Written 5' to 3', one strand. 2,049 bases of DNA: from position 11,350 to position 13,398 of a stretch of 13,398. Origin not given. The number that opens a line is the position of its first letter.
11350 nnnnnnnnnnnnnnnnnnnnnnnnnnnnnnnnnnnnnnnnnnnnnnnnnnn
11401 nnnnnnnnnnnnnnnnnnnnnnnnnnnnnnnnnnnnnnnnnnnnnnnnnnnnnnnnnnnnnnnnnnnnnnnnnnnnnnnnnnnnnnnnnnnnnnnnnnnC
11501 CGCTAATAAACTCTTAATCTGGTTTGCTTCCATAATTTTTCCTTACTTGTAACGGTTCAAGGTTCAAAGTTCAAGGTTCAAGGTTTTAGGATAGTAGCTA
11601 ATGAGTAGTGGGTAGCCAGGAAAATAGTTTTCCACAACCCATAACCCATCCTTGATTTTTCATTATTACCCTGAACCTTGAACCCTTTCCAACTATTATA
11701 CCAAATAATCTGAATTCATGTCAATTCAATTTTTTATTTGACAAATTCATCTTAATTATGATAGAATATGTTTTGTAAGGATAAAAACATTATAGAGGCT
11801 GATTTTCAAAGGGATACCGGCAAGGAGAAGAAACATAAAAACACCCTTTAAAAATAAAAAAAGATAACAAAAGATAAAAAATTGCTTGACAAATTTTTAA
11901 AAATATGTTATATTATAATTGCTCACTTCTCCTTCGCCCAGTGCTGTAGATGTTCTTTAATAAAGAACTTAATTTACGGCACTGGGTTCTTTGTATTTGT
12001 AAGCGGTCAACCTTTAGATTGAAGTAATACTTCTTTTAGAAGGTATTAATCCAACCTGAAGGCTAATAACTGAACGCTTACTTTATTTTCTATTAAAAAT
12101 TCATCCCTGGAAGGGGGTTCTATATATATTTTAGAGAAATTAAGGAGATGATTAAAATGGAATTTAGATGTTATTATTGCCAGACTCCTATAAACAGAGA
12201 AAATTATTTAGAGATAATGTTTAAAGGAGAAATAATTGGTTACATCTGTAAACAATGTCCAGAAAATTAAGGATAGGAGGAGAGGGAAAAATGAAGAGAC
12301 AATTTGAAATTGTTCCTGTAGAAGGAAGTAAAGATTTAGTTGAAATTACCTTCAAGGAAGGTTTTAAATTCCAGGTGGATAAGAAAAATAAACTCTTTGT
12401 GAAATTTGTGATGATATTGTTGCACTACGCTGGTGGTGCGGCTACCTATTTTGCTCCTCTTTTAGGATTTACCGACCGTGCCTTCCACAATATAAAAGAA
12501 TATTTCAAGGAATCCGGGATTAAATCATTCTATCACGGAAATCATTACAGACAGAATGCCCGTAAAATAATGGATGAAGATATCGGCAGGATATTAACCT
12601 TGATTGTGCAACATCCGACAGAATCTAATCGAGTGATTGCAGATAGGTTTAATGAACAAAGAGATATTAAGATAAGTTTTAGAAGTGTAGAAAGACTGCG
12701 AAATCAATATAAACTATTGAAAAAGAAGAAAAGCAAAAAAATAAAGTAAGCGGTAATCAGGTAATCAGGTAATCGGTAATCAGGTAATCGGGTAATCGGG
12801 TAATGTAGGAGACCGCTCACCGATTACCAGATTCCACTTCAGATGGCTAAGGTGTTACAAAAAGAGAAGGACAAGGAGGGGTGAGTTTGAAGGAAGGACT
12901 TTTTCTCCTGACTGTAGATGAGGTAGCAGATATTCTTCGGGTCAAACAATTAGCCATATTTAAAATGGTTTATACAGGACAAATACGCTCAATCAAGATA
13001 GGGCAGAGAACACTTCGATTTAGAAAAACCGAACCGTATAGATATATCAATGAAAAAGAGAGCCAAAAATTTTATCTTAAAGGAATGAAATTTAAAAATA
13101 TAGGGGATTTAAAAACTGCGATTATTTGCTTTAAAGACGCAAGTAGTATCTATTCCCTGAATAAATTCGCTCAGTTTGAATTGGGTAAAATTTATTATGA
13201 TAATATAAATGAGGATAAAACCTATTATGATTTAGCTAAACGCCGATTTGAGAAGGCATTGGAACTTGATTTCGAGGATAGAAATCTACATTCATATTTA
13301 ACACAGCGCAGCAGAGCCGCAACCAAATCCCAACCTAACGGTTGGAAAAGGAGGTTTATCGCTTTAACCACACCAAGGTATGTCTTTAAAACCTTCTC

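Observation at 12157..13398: Candidate three-gene module: unannotated 37-aa zinc ribbon, 152-aa HTH protein, and excisionase-HTH plus TPR protein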

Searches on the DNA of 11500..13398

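Call 16: search_rna_families(source=window, start=11500, end=13398, threshold=evalue, max_evalue=10, show_alignments=2)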
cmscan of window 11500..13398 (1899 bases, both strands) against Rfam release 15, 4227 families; matches with E-value up to 10: 5.
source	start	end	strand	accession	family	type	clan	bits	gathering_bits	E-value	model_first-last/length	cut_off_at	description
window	11859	11992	+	RF00616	LhrC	Gene; sRNA;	CL00114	22.7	110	1.7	1-111/111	no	Listeria LhrC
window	11881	11915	-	RF00066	U7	Gene; snRNA;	-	19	34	0.36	1-62/62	no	U7 small nuclear RNA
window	11571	11688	+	RF04210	MIR8643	Gene; miRNA;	-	17.2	135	4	1-150/150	no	MIR8643 microRNA precursor family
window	11911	11962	-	RF01209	snR76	Gene; snRNA; snoRNA; CD-box;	CL00071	16.6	55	4.3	1-101/101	no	Small nucleolar RNA snR76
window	12709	12851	-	RF02852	Ysr206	Gene; sRNA;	-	13.9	124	1.4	148-307/312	no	Yersinia sRNA 206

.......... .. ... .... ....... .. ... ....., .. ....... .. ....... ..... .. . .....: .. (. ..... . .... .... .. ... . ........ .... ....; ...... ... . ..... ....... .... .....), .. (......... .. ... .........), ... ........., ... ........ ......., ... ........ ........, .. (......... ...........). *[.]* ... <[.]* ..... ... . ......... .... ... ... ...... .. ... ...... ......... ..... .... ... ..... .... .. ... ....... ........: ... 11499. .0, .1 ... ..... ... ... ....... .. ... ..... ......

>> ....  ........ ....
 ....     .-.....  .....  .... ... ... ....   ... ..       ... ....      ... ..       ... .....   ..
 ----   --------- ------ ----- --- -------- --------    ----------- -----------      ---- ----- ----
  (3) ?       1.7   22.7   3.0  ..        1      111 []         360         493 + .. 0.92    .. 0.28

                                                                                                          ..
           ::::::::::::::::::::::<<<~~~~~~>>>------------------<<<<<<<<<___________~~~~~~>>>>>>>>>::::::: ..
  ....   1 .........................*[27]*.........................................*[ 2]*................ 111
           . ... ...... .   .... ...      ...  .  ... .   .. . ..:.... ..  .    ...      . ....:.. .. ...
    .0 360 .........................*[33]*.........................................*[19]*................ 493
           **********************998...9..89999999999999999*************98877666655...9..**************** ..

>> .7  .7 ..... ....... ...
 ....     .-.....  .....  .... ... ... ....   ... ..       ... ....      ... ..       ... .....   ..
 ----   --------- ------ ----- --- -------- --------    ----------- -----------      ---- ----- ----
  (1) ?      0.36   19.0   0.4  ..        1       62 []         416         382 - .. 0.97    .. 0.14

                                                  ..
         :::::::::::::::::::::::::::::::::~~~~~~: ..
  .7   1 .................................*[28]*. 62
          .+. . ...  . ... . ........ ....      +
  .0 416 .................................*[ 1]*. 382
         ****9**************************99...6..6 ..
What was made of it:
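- There is a weak, non-significant resemblance to the CU-rich sRNA LhrC (E=1.7, call 16).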

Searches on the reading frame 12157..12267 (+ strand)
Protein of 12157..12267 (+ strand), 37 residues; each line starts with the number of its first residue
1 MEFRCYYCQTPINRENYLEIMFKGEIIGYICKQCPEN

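Call 8: search_protein_families(library=pfam, proteins=[window:12157-12267:+], max_evalue=1)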
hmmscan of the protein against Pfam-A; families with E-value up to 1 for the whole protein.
seq(37 aa): 1 family
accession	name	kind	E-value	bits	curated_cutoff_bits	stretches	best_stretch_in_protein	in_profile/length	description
PF03107.22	C1_2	-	0.075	13.8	26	0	2-17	17-34/48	C1 domain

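Call 29: search_protein_families(library=ncbifam, proteins=[window:12157-12267:+], max_evalue=1)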
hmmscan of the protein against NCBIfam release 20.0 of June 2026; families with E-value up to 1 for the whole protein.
seq(37 aa): 0 families

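Call 51: search_protein_families(library=padloc, proteins=[window:12157-12267:+], max_evalue=0.01)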
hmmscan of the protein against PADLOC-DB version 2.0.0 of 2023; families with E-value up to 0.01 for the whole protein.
seq(37 aa): 0 families
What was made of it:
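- On Known anti-phage defence / toxin-antitoxin systems: No PADLOC hits for ORF1, ORF2 or ORF3 (call 51).
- There are no PADLOC hits for any of the three proteins (call 51).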

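Call 52: search_protein_families(library=phrogs, proteins=[window:12157-12267:+], max_evalue=0.01)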
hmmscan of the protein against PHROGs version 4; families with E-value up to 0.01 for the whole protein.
seq(37 aa): 0 families
